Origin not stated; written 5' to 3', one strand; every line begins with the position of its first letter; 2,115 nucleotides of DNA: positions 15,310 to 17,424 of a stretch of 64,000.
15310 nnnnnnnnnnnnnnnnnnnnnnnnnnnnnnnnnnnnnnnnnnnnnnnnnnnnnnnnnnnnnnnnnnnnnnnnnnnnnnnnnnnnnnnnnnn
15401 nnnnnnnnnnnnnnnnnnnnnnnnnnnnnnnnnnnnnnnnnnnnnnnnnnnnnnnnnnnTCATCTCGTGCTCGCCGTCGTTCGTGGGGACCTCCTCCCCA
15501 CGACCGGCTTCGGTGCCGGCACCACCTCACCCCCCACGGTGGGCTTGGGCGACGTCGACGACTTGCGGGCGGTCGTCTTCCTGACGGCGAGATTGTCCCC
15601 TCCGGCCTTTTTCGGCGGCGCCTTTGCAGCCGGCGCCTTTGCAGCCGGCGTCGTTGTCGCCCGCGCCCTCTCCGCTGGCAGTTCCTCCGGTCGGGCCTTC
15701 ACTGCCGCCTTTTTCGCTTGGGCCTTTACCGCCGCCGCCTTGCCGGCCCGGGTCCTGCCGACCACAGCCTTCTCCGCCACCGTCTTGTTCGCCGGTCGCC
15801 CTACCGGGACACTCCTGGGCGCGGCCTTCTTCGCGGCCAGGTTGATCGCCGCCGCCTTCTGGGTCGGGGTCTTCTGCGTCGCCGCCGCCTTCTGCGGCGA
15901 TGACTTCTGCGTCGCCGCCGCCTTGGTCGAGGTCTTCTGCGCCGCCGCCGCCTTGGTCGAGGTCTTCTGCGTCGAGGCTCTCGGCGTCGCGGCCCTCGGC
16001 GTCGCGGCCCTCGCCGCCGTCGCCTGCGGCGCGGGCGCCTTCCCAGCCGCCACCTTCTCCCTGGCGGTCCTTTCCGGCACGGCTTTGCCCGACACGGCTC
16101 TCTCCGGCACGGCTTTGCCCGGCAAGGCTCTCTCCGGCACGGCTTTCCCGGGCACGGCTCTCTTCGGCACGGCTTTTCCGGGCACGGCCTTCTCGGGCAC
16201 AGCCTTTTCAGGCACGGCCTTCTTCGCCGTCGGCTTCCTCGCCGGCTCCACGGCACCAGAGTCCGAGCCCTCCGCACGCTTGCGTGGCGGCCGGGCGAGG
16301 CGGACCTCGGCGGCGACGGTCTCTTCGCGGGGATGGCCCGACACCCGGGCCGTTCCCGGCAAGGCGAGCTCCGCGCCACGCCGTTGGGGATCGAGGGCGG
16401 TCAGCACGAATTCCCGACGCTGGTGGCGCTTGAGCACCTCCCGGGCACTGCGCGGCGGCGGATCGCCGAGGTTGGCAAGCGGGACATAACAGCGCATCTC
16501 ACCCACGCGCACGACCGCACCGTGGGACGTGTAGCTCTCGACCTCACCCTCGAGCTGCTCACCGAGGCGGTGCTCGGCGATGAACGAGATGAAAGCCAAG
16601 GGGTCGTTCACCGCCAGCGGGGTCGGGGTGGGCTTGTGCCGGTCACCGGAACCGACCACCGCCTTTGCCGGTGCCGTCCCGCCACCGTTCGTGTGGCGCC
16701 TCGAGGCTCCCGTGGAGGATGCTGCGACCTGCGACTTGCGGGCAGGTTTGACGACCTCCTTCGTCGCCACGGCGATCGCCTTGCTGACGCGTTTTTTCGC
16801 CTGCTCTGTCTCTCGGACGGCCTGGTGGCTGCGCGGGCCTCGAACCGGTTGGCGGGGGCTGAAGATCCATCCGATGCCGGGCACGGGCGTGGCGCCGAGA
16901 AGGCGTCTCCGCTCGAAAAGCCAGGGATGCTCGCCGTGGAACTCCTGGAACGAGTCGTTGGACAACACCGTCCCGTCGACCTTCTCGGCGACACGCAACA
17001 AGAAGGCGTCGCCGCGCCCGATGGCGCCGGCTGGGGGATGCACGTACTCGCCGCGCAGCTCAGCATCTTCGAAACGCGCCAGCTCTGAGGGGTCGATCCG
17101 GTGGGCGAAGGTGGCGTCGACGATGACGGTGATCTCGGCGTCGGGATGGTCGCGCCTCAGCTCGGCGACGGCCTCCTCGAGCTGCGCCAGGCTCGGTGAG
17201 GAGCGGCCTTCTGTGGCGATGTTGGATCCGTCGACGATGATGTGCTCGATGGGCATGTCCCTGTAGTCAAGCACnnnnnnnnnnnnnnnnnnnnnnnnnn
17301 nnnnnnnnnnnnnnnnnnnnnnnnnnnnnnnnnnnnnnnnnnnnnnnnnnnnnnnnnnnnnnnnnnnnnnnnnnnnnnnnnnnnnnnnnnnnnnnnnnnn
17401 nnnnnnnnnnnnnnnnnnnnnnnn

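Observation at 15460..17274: Bacterial Regnase/Zc3h12a-like NYN RNase fused to S1 and a 260-aa histone-H1-like Lys/Ala/Pro tail, translationally coupled to fabZ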

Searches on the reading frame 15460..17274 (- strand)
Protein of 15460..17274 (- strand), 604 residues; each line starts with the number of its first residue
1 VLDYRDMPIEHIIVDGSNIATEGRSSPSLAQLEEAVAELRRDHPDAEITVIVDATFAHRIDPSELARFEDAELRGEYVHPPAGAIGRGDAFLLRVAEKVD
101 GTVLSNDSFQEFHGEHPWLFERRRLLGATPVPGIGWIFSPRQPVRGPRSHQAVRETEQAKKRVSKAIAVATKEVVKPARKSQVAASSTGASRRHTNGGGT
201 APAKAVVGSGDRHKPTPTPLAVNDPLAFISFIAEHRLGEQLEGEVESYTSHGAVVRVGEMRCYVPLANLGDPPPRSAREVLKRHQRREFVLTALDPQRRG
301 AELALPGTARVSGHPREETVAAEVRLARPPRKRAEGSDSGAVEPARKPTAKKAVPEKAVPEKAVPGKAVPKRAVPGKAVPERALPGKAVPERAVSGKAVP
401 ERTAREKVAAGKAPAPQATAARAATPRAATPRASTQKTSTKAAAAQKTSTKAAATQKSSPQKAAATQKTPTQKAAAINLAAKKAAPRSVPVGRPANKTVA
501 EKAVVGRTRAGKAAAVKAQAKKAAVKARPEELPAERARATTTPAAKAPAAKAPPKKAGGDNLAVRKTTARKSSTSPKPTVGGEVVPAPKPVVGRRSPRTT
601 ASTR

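Call 3: search_protein_families(library=pfam, proteins=[window:15460-17274:-], max_evalue=0.1)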
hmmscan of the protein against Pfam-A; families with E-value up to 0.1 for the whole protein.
window:15460-17274:- (604 aa): 3 families
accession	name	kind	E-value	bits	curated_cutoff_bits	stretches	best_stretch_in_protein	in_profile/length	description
PF11977.14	RNase_Zc3h12a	-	1e-07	32.2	23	1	10-118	3-119/154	Zc3h12a-like Ribonuclease NYN domain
PF00575.29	S1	-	2.8e-07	31.2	22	1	234-303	1-71/74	S1 RNA binding domain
PF07382.16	HC2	-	7.5e-06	26.6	40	2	440-602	5-164/194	Histone H1-like nucleoprotein HC2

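Call 4: search_protein_families(library=ncbifam, proteins=[window:15460-17274:-], max_evalue=0.1)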
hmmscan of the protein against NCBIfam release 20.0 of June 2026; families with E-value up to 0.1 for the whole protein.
window:15460-17274:- (604 aa): 5 families
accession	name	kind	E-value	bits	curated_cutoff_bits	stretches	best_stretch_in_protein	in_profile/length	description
NF038053.1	hist_H1_lk_Burk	equivalog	0.0013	19.1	80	1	439-578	9-175/195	histone H1-like DNA-binding protein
NF038052.1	histone_lik_HC2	exception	0.0032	17.7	135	1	456-592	5-133/201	histone H1-like DNA-binding protein Hc2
NF005208.0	PRK06676.1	equivalog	0.015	14.3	368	1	236-304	192-260/391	30S ribosomal protein S1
TIGR00717.1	rpsA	equivalog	0.055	12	577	1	230-300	439-510/516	30S ribosomal protein S1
NF004956.0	PRK06299.1-6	equivalog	0.099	11.2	711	0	228-260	363-395/554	30S ribosomal protein S1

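Call 5: find_homologous_proteins(query=window:15460-17274:-, max_evalue=0.001)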
Query window:15460-17274:- (604 aa): 4743 proteins with E <= 0.001 among 8000 candidates; the best 120 are listed.
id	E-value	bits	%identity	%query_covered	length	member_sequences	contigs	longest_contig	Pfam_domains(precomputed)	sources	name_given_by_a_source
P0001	0.0e+0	1255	100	100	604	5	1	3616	PF11977.15,PF00575.30,PF07382.17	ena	-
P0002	0.0e+0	1026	87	99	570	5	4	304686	PF11977.15,PF00575.30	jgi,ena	-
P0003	4.6e-270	915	76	100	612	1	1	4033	PF11977.15,PF00575.30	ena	-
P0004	9.9e-266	901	77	99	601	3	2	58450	PF11977.15,PF00575.30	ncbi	ncbi:MAG: NYN domain-containing protein [Acidimicrobiales bacterium]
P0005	1.5e-265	901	76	99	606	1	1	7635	PF11977.15,PF00575.30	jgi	jgi:hypothetical protein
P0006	5.9e-194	664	67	81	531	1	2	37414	PF11977.15,PF00575.30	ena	-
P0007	2.1e-190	653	84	57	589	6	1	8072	PF11977.15,PF00575.30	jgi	-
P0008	2.4e-188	646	81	61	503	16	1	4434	PF11977.15,PF00575.30,PF07382.17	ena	-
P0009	9.2e-188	644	70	77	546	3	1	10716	PF11977.15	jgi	jgi:hypothetical protein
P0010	1.6e-187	643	60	100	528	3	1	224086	PF11977.15,PF00575.30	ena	-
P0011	1.8e-187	643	81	63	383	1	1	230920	PF11977.15,PF00575.30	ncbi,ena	-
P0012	5.1e-186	638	78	64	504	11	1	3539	PF11977.15,PF00575.30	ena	-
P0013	6.5e-186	638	81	63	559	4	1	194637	PF11977.15,PF00575.30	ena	-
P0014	1.4e-185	637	82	60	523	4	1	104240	PF11977.15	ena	-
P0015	1.7e-185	636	85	56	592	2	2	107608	PF11977.15,PF00575.30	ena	-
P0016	1.1e-184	634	59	100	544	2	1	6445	PF11977.15,PF00575.30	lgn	-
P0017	1.5e-184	633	85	56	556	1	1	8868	PF11977.15,PF00575.30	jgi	jgi:hypothetical protein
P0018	3.0e-184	632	82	59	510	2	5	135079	PF11977.15,PF00575.30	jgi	jgi:Zc3h12a-like ribonuclease protein/S1 RNA binding family protein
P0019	6.7e-184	631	82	59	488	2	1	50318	PF11977.15,PF00575.30,PF07382.17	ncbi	ncbi:MAG: S1 RNA-binding domain-containing protein [Acidimicrobiales bacterium]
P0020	9.7e-184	631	68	80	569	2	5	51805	PF11977.15,PF00575.30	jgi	jgi:hypothetical protein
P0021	1.5e-183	630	85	56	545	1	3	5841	PF11977.15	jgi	jgi:hypothetical protein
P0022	2.8e-183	629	83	59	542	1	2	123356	PF11977.15,PF00575.30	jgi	jgi:hypothetical protein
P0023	7.0e-183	628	68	81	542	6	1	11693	PF11977.15,PF00575.30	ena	-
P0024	1.7e-182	626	84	55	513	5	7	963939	PF11977.15,PF00575.30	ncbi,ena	ncbi:MAG: S1 RNA-binding domain-containing protein [Acidimicrobiales bacterium]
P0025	6.2e-182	625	63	80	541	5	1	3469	PF11977.15,PF00575.30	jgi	-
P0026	1.1e-181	624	70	75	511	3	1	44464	PF11977.15,PF00575.30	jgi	jgi:hypothetical protein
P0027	1.1e-181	624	83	57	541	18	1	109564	PF11977.15,PF00575.30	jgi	jgi:hypothetical protein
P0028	7.3e-181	621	85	56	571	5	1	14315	PF11977.15,PF00575.30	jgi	jgi:hypothetical protein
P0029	9.3e-180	617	80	59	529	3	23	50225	PF11977.15,PF00575.30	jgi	jgi:hypothetical protein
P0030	1.3e-179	617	81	60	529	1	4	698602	PF11977.15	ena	-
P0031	1.4e-179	617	83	56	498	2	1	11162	PF11977.15,PF00575.30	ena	-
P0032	4.1e-179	615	82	58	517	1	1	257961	PF11977.15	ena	-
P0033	4.0e-178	612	85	56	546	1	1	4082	PF11977.15,PF00575.30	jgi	-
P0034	9.1e-178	611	83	57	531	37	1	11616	PF11977.15,PF00575.30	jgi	jgi:hypothetical protein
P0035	3.6e-177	609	83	57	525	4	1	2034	PF11977.15,PF00575.30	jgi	jgi:hypothetical protein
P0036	4.6e-177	609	79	61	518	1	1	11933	PF11977.15,PF00575.30,PF07382.17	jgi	jgi:hypothetical protein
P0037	2.3e-176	606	84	57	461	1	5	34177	PF11977.15,PF00575.30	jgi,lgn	jgi:hypothetical protein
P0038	2.6e-176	606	79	62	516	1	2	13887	PF11977.15,PF00575.30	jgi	jgi:hypothetical protein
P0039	3.0e-176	606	64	84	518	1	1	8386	PF11977.15,PF00575.30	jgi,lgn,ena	-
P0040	1.1e-175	604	84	56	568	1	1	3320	PF11977.15,PF00575.30,PF07382.17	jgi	jgi:hypothetical protein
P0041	1.2e-175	604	82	57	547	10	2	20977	PF11977.15,PF00575.30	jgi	jgi:hypothetical protein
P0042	9.3e-175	601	84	56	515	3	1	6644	PF11977.15,PF00575.30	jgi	jgi:hypothetical protein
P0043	1.7e-174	600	74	65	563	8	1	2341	PF11977.15,PF00575.30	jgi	-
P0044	9.0e-173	594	83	56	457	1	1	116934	PF11977.15,PF00575.30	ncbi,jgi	ncbi:MAG: S1 RNA-binding domain-containing protein [Acidimicrobiales bacterium]|jgi:hypothetical pro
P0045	9.3e-173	594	75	60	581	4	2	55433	PF11977.15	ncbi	-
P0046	1.4e-172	594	80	57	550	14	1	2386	PF11977.15,PF00575.30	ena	-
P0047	4.3e-172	592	81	58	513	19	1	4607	PF11977.15,PF00575.30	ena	-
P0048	6.3e-172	592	80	58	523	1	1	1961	PF11977.15,PF00575.30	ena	-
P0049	8.3e-172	591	65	82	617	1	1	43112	PF11977.15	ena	-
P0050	3.4e-171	589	85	54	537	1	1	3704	PF11977.15,PF00575.30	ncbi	-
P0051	3.9e-171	589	81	57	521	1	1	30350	PF11977.15,PF00575.30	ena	-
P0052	6.9e-171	588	83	54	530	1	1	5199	PF11977.15,PF00575.30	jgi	-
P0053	9.7e-171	588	83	55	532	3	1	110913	PF11977.15,PF00575.30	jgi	jgi:hypothetical protein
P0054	1.5e-170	587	82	58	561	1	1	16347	PF11977.15,PF00575.30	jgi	jgi:hypothetical protein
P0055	3.8e-170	586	81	55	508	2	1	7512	PF11977.15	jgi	jgi:hypothetical protein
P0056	5.6e-170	585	74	69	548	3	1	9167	PF11977.15,PF00575.30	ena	-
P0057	2.6e-169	583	82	54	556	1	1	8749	PF11977.15,PF00575.30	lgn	-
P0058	1.5e-168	580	80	57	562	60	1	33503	PF11977.15,PF00575.30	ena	-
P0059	1.3e-167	577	82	57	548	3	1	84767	PF11977.15,PF00575.30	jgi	jgi:hypothetical protein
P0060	1.4e-167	577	84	54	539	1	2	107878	PF11977.15,PF02095.22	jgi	-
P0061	3.9e-166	572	82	55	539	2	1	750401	PF11977.15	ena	-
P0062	6.6e-165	568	83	55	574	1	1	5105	PF11977.15,PF00575.30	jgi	jgi:hypothetical protein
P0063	8.1e-164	565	81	55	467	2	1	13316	PF11977.15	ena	-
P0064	2.2e-163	563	82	55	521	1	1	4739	PF11977.15,PF00575.30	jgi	jgi:hypothetical protein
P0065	5.6e-156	539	77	56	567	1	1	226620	PF11977.15,PF00575.30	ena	-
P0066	5.1e-141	490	82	46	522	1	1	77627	PF00575.30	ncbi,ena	-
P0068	3.4e-140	487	70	53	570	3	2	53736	PF11977.15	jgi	jgi:hypothetical protein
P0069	8.2e-140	486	55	82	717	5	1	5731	PF11977.15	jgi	-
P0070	3.4e-139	484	69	53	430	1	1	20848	PF11977.15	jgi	jgi:hypothetical protein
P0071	3.6e-139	483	69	54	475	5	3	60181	PF11977.15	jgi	jgi:hypothetical protein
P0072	1.6e-137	478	83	46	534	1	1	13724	PF11977.15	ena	-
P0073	1.1e-135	472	69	53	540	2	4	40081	PF11977.15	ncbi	-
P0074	6.6e-135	469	63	61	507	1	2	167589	PF11977.15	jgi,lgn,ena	-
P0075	3.5e-134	467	69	53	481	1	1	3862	PF11977.15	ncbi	ncbi:MAG: NYN domain-containing protein [Acidimicrobiales bacterium]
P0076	8.8e-134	466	69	53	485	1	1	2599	PF11977.15,PF00575.30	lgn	-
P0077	1.1e-133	465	-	-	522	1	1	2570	PF11977.15,PF00575.30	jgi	jgi:hypothetical protein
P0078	1.2e-133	465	52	91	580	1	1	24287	PF11977.15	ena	-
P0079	1.4e-133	465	66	53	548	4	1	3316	PF11977.15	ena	-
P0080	2.0e-133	464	56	76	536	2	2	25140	PF11977.15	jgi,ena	-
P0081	2.6e-133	464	68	53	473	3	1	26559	PF11977.15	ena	-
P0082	4.5e-133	463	69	55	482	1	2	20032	PF11977.15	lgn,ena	-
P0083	5.3e-133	463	65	53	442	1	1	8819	PF11977.15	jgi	jgi:hypothetical protein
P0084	8.1e-133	462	70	53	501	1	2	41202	PF11977.15,PF00575.30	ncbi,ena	-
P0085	9.4e-133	462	71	53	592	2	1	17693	PF11977.15,PF00575.30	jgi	jgi:hypothetical protein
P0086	5.8e-132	460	69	53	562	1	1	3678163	PF11977.15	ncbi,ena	-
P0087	1.7e-131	458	65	53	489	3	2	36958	PF11977.15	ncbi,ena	-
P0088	3.4e-131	457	-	-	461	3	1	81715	PF11977.15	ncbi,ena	-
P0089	5.4e-131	456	66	55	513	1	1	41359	PF11977.15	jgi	jgi:hypothetical protein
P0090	7.9e-131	456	70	53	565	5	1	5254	PF11977.15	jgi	jgi:hypothetical protein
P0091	1.5e-130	455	65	58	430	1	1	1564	PF11977.15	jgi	jgi:hypothetical protein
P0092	2.2e-130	454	70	54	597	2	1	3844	PF11977.15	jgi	jgi:hypothetical protein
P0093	3.4e-130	454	70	53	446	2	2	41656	PF11977.15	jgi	jgi:hypothetical protein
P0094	9.8e-130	452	67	53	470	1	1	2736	PF11977.15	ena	-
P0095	1.3e-129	452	62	66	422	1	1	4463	PF11977.15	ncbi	ncbi:MAG: NYN domain-containing protein, partial [Acidimicrobiales bacterium]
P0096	1.4e-129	452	68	53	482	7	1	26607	PF11977.15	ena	-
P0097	1.6e-129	452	53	71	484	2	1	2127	PF11977.15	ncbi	ncbi:MAG: NYN domain-containing protein, partial [Acidimicrobiales bacterium]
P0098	1.6e-129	452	68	53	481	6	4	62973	PF11977.15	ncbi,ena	-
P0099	1.9e-129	451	66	56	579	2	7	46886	PF11977.15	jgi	jgi:hypothetical protein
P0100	2.1e-129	451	67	53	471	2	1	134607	PF11977.15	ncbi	ncbi:MAG: NYN domain-containing protein [Acidimicrobiales bacterium]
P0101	2.2e-129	451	65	58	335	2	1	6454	PF11977.15,PF00575.30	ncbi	ncbi:MAG: NYN domain-containing protein, partial [Acidimicrobiales bacterium]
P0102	3.7e-129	450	66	53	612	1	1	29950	PF11977.15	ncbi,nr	ncbi:MAG: Zc3h12a-like Ribonuclease domain [Acidimicrobiaceae bacterium]|nr:Zc3h12a-like Ribonucleas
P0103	8.8e-129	449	68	53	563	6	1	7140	PF11977.15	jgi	-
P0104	1.3e-128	449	54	80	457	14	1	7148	PF11977.15,PF00575.30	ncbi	-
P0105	1.9e-128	448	49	95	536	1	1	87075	PF11977.15,PF00575.30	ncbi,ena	-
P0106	4.3e-128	447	71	54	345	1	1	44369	PF11977.15,PF00575.30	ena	-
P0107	5.9e-128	446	65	61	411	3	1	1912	PF11977.15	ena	-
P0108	1.7e-127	445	67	55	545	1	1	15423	PF11977.15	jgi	jgi:hypothetical protein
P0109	2.5e-127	444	-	-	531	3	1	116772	PF11977.15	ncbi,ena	-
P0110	3.6e-127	444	64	56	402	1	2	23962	PF11977.15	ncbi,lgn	ncbi:MAG: NYN domain-containing protein [Acidimicrobiales bacterium]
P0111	4.9e-127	443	52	91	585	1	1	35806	PF11977.15,PF02095.22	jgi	-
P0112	5.0e-127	443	68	54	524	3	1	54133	PF11977.15,PF00575.30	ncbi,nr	ncbi:MAG TPA: S1 RNA-binding domain-containing protein [Acidimicrobiales bacterium]|nr:S1 RNA-bindin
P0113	5.0e-127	443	71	53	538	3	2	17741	PF11977.15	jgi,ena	jgi:hypothetical protein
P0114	5.2e-127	443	65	56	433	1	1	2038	PF11977.15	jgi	jgi:hypothetical protein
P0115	6.2e-127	443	-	-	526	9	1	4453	PF11977.15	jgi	jgi:hypothetical protein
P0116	3.0e-126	441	69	53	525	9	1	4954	PF11977.15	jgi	jgi:hypothetical protein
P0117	3.8e-126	440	58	63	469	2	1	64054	PF11977.15,PF00575.30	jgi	jgi:hypothetical protein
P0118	6.0e-126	440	55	69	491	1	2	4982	PF11977.15,PF00575.30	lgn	-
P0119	8.8e-126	439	68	53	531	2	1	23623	PF11977.15,PF00575.30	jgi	-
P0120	9.4e-126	439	68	53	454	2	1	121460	PF11977.15,PF00575.30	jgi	jgi:hypothetical protein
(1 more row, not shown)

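Call 6: search_solved_structures(query=window:15460-17274:-, max_evalue=1, show_alignments=4)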
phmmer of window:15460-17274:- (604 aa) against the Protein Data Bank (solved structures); distinct sequences matched with E-value up to 1: 10.
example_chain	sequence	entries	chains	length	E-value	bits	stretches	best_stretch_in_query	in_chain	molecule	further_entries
7eeb_B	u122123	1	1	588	0.00077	21.8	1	332-393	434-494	Cation channel sperm-associated protein 2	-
8wzc_A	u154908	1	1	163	0.0024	20.2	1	9-134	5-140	Protein KHNYN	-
9s2d_A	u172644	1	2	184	0.0045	19.3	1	9-134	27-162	Protein KHNYN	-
5h9v_A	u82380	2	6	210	0.12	14.6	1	8-126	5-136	Ribonuclease ZC3H12A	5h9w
3v32_B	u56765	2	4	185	0.14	14.4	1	12-125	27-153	Ribonuclease ZC3H12A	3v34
7ndi_A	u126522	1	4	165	0.17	14.1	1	11-118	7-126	Probable ribonuclease ZC3H12C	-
7ndh_A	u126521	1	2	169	0.17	14.1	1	11-118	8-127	Probable ribonuclease ZC3H12C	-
3v33_A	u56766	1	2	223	0.23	13.7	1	12-125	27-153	Ribonuclease ZC3H12A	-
6sjd_B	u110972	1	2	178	0.62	12.2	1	11-126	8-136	Probable ribonuclease ZC3H12B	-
7ndk_A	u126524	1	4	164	0.72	12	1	12-118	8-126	Probable ribonuclease ZC3H12C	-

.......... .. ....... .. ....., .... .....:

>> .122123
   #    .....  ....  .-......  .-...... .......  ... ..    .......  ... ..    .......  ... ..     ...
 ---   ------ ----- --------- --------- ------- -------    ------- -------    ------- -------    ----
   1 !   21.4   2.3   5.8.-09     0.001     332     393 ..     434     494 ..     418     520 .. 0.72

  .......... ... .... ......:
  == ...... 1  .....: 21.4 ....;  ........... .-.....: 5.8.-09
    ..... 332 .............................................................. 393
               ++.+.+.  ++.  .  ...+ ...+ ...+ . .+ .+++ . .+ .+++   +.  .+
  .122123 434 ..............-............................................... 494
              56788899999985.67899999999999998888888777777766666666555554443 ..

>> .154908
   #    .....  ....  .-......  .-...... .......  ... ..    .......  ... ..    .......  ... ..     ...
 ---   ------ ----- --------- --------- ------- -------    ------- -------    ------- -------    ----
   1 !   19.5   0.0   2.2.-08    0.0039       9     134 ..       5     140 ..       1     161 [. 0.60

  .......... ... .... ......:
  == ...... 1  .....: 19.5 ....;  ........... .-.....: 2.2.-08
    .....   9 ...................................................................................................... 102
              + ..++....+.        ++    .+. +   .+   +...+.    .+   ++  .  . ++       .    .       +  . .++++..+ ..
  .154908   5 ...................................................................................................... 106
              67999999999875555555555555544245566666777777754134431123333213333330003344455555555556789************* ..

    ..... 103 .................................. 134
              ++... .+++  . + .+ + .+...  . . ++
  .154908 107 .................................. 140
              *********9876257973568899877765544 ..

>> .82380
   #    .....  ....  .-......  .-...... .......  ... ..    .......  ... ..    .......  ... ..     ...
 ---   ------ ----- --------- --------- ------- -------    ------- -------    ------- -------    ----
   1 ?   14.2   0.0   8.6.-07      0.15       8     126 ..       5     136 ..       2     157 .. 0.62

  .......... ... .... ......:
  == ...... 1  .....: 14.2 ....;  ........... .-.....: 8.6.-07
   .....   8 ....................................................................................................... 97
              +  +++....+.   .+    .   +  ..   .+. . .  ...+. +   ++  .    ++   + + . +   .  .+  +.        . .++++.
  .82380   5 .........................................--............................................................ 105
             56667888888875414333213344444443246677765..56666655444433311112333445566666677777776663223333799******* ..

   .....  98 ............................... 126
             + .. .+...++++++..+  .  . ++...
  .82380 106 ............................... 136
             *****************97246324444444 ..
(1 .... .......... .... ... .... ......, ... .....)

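Call 10: find_related_loci(query=A1, collection=genome_contigs, flank=6000)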
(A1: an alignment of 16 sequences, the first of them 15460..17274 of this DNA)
Query A1 (604 aa) in genome_contigs; peptide patterns used: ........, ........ (x = any residue, [..] = any of these).
600 stretches matched a pattern (row limit reached: there are more); 576 encode a relative of the query (tblastn E <= 1e-3); the best 80 are kept; 79 distinct loci.
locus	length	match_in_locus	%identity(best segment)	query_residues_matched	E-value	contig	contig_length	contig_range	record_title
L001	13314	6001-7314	71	1-458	0e+0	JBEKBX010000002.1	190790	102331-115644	MAG: Acidimicrobiales bacterium isolate SPRUCE 146 SPRUCE_146_2, whole genome shotgun sequence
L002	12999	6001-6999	80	1-335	3e-169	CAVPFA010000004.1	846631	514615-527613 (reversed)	MAG: uncultured Acidimicrobiaceae bacterium isolate MFD10071.bin.2.60 genome assembly, contig: contig_36311, whole genom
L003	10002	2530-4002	54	7-502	2e-156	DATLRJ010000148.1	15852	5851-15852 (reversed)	MAG TPA_asm: Acidimicrobiales bacterium isolate SMAG_U13901 k141_527974, whole genome shotgun sequence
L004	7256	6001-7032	63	1-367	4e-140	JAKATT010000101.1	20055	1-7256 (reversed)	MAG: Actinomycetes bacterium isolate YP3.bin102 NODE_3300_length_20055_cov_6.04145, whole genome shotgun sequence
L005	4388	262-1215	69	1-328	4e-142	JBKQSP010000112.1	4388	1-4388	MAG: Acidimicrobiales bacterium isolate MHr1A1B1C__bin_13 MHr1A1B1C_000000297684, whole genome shotgun sequence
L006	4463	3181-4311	61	1-404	3e-139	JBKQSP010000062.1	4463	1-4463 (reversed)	MAG: Acidimicrobiales bacterium isolate MHr1A1B1C__bin_13 MHr1A1B1C_000000176769, whole genome shotgun sequence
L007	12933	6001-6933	66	1-326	3e-136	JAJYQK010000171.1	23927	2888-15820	MAG: Actinomycetes bacterium isolate DS4.bin24 NODE_2210_length_23927_cov_2.316345, whole genome shotgun sequence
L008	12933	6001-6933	68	7-334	5e-136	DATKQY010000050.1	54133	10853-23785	MAG TPA_asm: Acidimicrobiales bacterium isolate SMAG_U14014 k141_1527789, whole genome shotgun sequence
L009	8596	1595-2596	64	6-327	1e-135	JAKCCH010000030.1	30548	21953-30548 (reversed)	MAG: Actinomycetes bacterium isolate YP2.bin33 NODE_1286_length_30548_cov_3.199665, whole genome shotgun sequence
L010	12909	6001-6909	65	2-328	1e-134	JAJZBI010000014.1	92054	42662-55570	MAG: Actinomycetes bacterium isolate HSP2.bin26 NODE_132_length_92054_cov_4.233239, whole genome shotgun sequence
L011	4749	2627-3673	64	7-328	6e-135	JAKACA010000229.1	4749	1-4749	MAG: Actinomycetes bacterium isolate WH2.bin64 NODE_34513_length_4749_cov_1.855690, whole genome shotgun sequence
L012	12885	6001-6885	64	11-328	2e-123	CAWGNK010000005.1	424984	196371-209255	MAG: uncultured Acidimicrobiaceae bacterium isolate MFD01112.bin.1.68 genome assembly, contig: contig_3035, whole genome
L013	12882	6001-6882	63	11-328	1e-120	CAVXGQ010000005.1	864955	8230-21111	MAG: uncultured Acidimicrobiaceae bacterium isolate MFD04492.bin.1.56 genome assembly, contig: contig_8360, whole genome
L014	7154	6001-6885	62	11-328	1e-118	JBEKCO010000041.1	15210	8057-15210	MAG: Acidimicrobiales bacterium isolate SPRUCE 161 SPRUCE_161_41, whole genome shotgun sequence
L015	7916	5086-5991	59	7-327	1e-118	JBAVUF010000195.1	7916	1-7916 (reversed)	MAG: Acidimicrobiales bacterium isolate MFD02913_ilm_asm_bin1 k127_35604, whole genome shotgun sequence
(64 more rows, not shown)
